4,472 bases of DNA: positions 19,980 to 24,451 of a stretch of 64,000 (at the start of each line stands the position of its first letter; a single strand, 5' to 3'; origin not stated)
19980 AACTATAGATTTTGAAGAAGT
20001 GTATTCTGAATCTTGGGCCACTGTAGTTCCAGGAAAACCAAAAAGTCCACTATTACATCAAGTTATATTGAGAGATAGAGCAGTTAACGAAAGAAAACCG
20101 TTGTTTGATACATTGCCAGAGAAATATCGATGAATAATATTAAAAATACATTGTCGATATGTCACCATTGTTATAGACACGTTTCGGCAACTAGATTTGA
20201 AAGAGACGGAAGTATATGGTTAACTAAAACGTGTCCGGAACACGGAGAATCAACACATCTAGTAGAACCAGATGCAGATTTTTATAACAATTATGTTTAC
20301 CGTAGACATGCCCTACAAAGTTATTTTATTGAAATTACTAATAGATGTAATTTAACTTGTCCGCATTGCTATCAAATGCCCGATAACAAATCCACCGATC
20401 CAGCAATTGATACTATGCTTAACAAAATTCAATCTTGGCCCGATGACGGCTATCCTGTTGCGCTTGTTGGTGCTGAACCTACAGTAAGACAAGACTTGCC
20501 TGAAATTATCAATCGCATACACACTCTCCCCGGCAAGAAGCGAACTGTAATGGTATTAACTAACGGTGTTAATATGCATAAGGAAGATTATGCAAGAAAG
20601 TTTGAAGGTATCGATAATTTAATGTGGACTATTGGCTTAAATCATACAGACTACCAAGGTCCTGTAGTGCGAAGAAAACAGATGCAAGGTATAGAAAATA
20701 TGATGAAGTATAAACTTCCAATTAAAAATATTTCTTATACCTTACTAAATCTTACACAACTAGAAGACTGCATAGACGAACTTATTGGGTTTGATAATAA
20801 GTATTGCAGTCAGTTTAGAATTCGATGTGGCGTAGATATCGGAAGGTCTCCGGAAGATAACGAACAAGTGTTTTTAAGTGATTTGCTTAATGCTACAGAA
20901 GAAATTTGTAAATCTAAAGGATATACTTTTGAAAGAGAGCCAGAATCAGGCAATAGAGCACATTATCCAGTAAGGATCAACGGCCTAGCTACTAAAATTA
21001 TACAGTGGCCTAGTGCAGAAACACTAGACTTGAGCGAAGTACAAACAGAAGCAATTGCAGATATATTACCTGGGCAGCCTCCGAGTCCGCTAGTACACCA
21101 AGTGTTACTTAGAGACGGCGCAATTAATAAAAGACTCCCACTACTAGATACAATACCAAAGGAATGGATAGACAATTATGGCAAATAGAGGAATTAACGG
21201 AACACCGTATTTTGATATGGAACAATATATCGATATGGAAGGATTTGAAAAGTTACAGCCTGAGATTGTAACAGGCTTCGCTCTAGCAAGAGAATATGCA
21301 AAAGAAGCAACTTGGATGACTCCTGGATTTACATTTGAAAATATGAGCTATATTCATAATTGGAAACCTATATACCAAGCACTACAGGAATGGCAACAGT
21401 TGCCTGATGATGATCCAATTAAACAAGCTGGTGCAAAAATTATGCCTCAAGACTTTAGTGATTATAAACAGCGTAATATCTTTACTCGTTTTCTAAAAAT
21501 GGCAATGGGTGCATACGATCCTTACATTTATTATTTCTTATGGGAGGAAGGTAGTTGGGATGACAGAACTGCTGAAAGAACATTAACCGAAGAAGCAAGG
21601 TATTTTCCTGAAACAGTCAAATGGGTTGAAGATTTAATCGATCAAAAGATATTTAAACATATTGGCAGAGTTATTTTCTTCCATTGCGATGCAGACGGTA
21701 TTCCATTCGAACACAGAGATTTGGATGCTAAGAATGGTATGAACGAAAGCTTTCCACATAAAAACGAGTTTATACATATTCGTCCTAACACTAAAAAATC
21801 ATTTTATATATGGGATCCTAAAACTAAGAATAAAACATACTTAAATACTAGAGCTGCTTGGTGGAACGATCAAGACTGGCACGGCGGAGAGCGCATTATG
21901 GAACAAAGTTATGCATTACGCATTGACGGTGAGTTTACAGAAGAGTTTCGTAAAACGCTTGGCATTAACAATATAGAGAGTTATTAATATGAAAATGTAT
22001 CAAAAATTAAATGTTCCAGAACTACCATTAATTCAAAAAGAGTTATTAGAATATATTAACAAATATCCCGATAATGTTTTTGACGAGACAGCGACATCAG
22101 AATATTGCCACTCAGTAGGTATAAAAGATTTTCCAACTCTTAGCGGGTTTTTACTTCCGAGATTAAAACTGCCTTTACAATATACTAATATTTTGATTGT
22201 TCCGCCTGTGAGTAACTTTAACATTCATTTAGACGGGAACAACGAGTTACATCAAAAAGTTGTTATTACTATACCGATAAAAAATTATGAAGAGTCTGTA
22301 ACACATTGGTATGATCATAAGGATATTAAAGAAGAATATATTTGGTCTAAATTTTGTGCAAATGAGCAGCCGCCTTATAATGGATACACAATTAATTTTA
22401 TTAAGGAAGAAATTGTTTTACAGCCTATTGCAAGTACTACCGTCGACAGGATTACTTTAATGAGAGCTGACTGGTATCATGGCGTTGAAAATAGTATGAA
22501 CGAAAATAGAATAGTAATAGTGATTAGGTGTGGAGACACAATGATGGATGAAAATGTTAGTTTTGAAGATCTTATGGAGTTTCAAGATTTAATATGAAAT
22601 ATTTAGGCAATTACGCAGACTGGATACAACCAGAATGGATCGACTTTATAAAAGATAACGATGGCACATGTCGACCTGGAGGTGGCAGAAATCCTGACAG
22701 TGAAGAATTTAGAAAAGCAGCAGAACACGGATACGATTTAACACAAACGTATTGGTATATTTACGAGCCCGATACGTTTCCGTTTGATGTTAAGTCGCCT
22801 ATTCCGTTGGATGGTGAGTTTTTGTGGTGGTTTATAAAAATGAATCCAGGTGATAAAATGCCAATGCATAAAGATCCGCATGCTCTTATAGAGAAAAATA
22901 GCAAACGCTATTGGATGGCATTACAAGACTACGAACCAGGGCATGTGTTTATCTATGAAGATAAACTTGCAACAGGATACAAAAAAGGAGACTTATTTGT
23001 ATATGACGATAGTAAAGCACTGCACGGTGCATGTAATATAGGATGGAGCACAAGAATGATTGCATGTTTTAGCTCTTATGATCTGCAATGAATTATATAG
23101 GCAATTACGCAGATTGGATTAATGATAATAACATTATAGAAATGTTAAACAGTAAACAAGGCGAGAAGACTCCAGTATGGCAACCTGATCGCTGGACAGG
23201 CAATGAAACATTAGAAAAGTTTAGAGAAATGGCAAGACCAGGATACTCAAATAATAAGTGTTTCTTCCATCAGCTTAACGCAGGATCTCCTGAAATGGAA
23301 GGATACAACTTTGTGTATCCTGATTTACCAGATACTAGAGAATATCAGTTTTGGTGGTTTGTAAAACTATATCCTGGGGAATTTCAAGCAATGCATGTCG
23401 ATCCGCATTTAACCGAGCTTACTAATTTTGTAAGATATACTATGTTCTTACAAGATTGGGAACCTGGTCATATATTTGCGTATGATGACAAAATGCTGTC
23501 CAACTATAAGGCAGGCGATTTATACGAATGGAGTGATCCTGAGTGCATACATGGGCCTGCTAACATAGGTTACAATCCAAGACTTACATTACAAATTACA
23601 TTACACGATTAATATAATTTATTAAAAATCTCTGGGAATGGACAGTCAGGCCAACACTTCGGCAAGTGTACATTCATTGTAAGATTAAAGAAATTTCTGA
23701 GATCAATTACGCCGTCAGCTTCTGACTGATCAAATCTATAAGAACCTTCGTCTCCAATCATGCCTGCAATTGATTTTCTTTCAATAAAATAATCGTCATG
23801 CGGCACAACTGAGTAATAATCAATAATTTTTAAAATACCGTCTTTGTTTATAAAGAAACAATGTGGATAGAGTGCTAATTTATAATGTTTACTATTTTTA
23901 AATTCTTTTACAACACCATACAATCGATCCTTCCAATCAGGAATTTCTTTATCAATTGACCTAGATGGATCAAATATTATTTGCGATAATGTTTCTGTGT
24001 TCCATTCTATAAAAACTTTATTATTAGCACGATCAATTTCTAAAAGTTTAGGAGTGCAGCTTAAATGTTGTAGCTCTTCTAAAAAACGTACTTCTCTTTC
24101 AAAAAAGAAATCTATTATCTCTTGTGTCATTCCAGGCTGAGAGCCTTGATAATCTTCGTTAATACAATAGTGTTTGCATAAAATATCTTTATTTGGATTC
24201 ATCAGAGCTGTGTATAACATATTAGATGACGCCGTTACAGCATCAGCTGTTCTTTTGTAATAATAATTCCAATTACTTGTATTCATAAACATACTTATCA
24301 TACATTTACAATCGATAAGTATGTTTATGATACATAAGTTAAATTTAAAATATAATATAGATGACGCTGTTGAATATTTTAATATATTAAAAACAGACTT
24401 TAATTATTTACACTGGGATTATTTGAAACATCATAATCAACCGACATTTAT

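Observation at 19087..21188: Tandem phage radical SAM pair resembling a stripped-down tetraether synthase (Tes/GDGT-MAS, MJ0619 family)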

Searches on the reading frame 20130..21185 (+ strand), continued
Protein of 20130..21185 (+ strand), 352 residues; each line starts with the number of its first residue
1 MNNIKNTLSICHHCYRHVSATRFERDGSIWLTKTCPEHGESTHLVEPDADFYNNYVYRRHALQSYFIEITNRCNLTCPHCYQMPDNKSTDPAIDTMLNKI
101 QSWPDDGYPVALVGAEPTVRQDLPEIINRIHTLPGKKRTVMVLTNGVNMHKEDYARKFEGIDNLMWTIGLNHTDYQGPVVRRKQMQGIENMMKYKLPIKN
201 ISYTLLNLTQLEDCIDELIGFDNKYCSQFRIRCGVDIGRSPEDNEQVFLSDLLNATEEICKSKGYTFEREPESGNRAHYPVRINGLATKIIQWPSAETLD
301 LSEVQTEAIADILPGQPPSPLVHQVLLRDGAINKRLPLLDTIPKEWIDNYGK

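Call 86: find_encoding_contigs(protein=P0239, flank=6000, max_places=2)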
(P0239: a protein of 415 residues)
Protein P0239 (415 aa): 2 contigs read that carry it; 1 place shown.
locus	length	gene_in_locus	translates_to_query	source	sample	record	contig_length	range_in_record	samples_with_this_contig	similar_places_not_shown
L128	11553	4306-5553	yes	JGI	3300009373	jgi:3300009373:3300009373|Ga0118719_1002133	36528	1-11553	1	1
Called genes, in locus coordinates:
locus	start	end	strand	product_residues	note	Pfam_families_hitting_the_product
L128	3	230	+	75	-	?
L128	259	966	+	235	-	PF00515:TPR_1 (faint), PF07719:TPR_2 (faint), PF13414:TPR_11 (faint), PF13431:TPR_17 (faint)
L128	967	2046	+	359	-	PF04055:Radical_SAM, PF13186:SPASM (weak)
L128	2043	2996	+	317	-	PF01073:3Beta_HSD, PF01370:Epimerase, PF02719:Polysacc_synt_2, PF04321:RmlD_sub_bind, PF05368:NmrA, PF07993:NAD_binding_4, PF13460:NAD_binding_10, PF16363:GDP_Man_Dehyd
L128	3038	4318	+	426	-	PF23545:Zn_ribbon_HMPTM, PF04055:Radical_SAM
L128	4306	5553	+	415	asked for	PF23545:Zn_ribbon_HMPTM, PF04055:Radical_SAM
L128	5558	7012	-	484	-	PF04055:Radical_SAM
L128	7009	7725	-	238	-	PF01209:Ubie_methyltran, PF05219:DREV, PF13489:Methyltransf_23, PF05175:MTS, PF05401:NodS, PF02353:CMAS, PF13847:Methyltransf_31, PF08241:Methyltransf_11, +3 more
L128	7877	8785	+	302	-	PF04055:Radical_SAM, PF13186:SPASM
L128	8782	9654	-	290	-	PF00535:Glycos_transf_2, PF13641:Glyco_tranf_2_3, PF13506:Glyco_transf_21 (weak)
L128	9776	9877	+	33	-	-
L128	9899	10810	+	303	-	PF01380:SIS (weak), PF10432:bact-PGI_C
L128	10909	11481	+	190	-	PF00827:Ribosomal_L15e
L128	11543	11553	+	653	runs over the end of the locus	PF17892:Cadherin_5, PF17963:Big_9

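Call 87: find_encoding_contigs(protein=P0155, flank=6000, max_places=1)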
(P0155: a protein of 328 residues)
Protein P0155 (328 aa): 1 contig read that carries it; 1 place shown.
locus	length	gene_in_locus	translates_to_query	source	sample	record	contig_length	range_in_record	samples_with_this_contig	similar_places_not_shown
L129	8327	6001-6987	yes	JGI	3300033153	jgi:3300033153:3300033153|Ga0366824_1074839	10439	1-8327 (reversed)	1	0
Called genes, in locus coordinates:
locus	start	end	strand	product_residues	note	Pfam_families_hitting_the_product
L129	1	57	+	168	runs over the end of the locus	-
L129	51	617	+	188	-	-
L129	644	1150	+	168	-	PF13392:HNH_3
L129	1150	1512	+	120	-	PF07883:Cupin_2 (weak)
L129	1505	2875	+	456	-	PF02310:B12-binding, PF04055:Radical_SAM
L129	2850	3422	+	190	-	-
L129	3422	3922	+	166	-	PF02779:Transket_pyr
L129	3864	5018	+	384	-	PF01041:DegT_DnrJ_EryC1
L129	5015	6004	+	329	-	PF01073:3Beta_HSD, PF01370:Epimerase, PF02719:Polysacc_synt_2, PF04321:RmlD_sub_bind (weak), PF07993:NAD_binding_4, PF16363:GDP_Man_Dehyd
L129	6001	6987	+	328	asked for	PF23545:Zn_ribbon_HMPTM, PF04055:Radical_SAM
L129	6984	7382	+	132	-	PF01467:CTP_transf_like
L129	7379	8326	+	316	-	?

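Call 88: list_cluster_members(proteins=[P0145, P0147, P0148, P0149, P0151, P0152, P0154, P0156, P0157, P0158])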
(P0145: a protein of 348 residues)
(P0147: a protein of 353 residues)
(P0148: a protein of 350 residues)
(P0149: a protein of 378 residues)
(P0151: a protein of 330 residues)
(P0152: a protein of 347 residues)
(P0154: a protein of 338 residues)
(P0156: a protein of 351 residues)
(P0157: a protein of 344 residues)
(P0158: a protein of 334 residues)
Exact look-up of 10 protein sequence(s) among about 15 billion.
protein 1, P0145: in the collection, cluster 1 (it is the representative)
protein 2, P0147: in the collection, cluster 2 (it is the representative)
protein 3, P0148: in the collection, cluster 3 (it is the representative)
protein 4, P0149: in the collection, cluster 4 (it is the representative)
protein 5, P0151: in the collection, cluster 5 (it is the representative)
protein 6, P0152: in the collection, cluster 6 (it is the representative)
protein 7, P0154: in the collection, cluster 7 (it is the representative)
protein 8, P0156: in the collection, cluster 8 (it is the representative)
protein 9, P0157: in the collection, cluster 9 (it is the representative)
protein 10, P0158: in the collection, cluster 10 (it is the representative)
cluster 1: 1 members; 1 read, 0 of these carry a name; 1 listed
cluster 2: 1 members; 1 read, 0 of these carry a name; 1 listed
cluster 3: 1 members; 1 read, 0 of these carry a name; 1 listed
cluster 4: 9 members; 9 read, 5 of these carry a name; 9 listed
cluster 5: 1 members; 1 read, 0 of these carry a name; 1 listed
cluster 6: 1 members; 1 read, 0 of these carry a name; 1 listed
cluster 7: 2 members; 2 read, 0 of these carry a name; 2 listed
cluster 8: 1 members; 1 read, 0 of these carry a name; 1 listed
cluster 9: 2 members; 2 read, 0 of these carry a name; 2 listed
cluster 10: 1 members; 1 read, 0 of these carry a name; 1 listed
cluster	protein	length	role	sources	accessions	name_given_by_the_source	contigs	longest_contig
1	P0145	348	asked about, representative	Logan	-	-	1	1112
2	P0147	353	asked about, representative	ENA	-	-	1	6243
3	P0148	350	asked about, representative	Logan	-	-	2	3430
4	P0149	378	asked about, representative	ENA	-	-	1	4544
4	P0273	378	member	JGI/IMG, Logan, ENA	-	hypothetical protein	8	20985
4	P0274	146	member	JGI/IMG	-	hypothetical protein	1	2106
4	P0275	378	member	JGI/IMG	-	hypothetical protein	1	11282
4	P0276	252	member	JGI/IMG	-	uncharacterized radical SAM superfamily Fe-S cluster-containing enzyme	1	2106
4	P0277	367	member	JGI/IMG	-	organic radical activating enzyme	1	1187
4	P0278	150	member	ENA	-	-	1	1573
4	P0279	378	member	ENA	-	-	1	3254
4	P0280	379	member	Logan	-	-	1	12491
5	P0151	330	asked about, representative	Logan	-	-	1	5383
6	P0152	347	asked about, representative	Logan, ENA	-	-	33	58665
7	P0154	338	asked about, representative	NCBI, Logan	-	-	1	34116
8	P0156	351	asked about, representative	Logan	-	-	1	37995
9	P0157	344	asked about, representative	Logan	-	-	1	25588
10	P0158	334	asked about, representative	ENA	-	-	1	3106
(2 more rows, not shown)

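Call 91: find_encoding_contigs(protein=P0152, flank=7000, max_places=2)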
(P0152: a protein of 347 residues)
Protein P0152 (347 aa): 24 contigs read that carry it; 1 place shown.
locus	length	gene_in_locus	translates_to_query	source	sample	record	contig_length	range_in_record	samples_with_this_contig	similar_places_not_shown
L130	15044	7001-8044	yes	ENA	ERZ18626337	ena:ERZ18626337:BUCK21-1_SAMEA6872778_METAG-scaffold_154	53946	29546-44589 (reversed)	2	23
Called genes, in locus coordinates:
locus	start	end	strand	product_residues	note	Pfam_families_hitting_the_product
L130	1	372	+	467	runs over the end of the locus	-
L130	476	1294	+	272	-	-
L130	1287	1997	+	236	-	-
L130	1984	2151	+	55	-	-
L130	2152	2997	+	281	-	-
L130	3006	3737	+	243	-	-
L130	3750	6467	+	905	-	PF11134:Phage_stabilise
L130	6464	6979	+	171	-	-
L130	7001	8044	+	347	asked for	PF23545:Zn_ribbon_HMPTM, PF04055:Radical_SAM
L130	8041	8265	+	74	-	-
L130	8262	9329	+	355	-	-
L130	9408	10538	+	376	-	-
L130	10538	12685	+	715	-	-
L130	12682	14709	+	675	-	-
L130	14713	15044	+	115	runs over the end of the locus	-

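Call 92: find_encoding_contigs(protein=P0156, flank=7000, max_places=1)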
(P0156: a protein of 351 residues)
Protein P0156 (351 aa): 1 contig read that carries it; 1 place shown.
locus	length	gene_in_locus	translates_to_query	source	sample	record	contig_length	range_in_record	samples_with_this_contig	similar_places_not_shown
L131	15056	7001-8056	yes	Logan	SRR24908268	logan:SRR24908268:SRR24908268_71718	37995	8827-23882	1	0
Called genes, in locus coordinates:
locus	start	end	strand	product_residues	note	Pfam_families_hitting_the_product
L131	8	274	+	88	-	PF11753:DUF3310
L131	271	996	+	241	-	PF02511:Thy1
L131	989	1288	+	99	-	PF03819:MazG (weak)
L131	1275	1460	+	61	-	-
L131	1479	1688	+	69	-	-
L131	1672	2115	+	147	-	-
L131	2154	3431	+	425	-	PF00176:SNF2-rel_dom, PF16203:ERCC3_RAD25_C (weak), PF00271:Helicase_C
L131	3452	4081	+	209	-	-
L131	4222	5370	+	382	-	PF10926:DUF2800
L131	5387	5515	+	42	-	-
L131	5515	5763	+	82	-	PF24729:Acb2_Tad1_hairpin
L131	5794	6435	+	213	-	PF10991:Enc34_ssDNA-bd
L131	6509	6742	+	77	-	-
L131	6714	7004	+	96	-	PF10073:GapR_DNA-bd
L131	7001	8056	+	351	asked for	PF23545:Zn_ribbon_HMPTM, PF04055:Radical_SAM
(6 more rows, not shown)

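Call 96: find_related_loci(query=A6, collection=viral_contigs, flank=5000)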
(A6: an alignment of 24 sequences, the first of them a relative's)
Query A6 (341 aa) in viral_contigs; peptide patterns used: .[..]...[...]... (x = any residue, [..] = any of these).
353 stretches matched a pattern; 324 encode a relative of the query (tblastn E <= 1e-3); the best 80 are kept; 80 distinct loci.
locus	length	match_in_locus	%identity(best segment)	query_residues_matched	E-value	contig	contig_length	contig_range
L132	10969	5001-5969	39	1-324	8e-72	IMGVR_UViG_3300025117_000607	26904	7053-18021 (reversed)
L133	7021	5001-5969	39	1-324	7e-72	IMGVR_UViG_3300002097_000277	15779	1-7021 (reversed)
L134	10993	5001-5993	38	2-328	1e-70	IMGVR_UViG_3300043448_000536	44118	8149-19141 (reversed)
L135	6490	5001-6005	33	2-332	2e-57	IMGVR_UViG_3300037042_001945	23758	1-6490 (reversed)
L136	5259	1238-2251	34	5-336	6e-52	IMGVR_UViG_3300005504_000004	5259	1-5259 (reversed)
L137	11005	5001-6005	32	1-330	2e-51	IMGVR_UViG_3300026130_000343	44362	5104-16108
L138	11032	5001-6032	31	1-331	4e-51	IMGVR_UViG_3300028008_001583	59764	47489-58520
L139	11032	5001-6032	31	1-331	4e-51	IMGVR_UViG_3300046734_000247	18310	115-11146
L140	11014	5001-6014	34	5-336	7e-51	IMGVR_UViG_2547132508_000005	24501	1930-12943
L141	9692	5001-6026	31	3-331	5e-50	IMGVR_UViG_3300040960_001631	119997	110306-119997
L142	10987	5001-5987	33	4-324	3e-49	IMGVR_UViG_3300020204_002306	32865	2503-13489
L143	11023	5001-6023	33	5-339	8e-49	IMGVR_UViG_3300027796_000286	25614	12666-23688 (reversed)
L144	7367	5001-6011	32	4-332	1e-48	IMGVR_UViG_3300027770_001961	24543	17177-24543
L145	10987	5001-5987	33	4-324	1e-48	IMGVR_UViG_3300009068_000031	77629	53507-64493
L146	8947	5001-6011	32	4-332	8e-49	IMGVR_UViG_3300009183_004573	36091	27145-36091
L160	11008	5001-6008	31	4-331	2e-45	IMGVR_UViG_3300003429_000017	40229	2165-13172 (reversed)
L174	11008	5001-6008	29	4-331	2e-44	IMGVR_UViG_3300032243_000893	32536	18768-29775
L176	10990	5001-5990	31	4-324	6e-44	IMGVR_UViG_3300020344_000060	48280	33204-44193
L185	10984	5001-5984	31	5-324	1e-43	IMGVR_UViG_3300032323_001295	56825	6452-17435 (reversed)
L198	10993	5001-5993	30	4-326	6e-43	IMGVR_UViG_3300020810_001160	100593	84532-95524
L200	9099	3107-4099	31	4-326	1e-42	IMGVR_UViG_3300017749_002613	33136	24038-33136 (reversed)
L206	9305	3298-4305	31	1-324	7e-42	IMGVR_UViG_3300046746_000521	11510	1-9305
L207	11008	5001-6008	31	1-324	7e-42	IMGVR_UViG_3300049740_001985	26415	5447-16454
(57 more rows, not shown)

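Call 98: search_protein_families(library=pfam, proteins=[L185:3710-4456:+, L176:3682-4296:+, L198:2890-3801:-, L160:6147-7517:-, L200:5992-6318:-, L206:4435-5301:+, L198:6127-6714:-, L174:7069-8721:+, L142:7881-8627:-, L207:1777-3012:-], max_evalue=0.01)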
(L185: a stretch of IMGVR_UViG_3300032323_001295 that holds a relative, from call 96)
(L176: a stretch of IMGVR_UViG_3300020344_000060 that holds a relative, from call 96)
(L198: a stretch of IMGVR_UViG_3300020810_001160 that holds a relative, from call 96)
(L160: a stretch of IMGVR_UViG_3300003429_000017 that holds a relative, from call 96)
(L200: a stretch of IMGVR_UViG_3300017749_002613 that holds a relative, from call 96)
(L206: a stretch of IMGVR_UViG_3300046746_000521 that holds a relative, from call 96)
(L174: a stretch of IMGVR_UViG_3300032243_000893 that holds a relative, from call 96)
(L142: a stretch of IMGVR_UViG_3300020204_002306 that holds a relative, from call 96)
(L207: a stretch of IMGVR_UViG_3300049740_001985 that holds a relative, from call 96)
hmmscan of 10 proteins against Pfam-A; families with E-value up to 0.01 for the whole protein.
L185:3710-4456:+ (249 aa): 0 families

L176:3682-4296:+ (205 aa): 0 families

L198:2890-3801:- (304 aa): 0 families

L160:6147-7517:- (457 aa): 3 families
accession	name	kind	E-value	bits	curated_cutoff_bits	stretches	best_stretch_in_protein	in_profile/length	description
PF18454.7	Mtd_N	-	4.6e-11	42.9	26.3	1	4-39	2-37/37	Major tropism determinant N-terminal domain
PF13441.11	Gly-zipper_YMGG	-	0.0027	17.8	28.9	1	86-123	6-44/45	YMGG-like Gly-zipper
PF13488.11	Gly-zipper_Omp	-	0.0089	16.4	25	1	86-123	2-40/46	Glycine zipper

L200:5992-6318:- (109 aa): 0 families

L206:4435-5301:+ (289 aa): 0 families

L198:6127-6714:- (196 aa): 2 families
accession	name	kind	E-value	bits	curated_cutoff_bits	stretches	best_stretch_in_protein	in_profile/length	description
PF01370.27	Epimerase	-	0.00015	21.7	20.9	1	5-174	3-194/240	NAD dependent epimerase/dehydratase family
PF00106.31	adh_short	-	0.00058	19.8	26.6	0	2-34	2-34/195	short chain dehydrogenase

L174:7069-8721:+ (551 aa): 2 families
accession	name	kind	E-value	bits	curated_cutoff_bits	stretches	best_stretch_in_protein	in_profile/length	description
PF04055.27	Radical_SAM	-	1.6e-18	67.9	29.5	1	234-403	2-166/166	Radical SAM superfamily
PF02310.24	B12-binding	-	0.0011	19.2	32.1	0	135-179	67-116/121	B12 binding domain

L142:7881-8627:- (249 aa): 0 families

L207:1777-3012:- (412 aa): 1 family
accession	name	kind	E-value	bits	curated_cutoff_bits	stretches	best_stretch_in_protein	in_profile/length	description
PF00202.27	Aminotran_3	-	5.6e-45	154.2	30.5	1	34-408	18-403/403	Aminotransferase class-III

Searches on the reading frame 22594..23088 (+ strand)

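Call 31: search_protein_families(library=pfam, proteins=[window:22594-23088:+], max_evalue=1)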
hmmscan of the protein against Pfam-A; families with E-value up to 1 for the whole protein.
window:22594-23088:+ (165 aa): 1 family
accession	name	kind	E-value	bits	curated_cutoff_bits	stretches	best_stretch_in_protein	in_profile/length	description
PF05118.21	Asp_Arg_Hydrox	-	0.0051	17.1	22.6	1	80-158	80-151/157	Aspartyl/Asparaginyl beta-hydroxylase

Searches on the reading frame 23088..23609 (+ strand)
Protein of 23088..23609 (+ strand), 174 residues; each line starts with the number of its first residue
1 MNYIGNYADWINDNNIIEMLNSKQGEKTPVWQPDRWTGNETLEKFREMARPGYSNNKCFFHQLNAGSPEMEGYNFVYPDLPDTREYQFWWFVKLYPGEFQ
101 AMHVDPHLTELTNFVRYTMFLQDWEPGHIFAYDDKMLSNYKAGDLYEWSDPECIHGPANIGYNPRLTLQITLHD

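Call 31: search_protein_families(library=pfam, proteins=[window:23088-23609:+], max_evalue=1)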
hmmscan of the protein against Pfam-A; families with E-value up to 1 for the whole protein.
window:23088-23609:+ (174 aa): 1 family
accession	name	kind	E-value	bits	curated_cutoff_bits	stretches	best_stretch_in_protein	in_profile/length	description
PF21861.2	RepB_C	-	0.07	13.5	27.3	0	4-19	8-23/58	Replication protein RepB, C-terminal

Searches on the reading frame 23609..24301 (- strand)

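Call 31: search_protein_families(library=pfam, proteins=[window:23609-24301:-], max_evalue=1)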
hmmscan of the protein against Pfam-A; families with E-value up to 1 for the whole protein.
window:23609-24301:- (230 aa): 1 family
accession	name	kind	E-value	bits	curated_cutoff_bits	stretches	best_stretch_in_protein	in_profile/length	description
PF12112.13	DUF3579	-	0.11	13.4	25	1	121-156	20-56/90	Protein of unknown function (DUF3579)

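Call 69: search_protein_families(library=pfam, proteins=[window:23609-24298:-], max_evalue=5)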
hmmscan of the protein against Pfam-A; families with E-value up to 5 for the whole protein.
window:23609-24298:- (229 aa): 1 family
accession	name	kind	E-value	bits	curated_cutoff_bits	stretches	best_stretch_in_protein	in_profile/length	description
PF12112.13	DUF3579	-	0.11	13.4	25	1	120-155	20-56/90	Protein of unknown function (DUF3579)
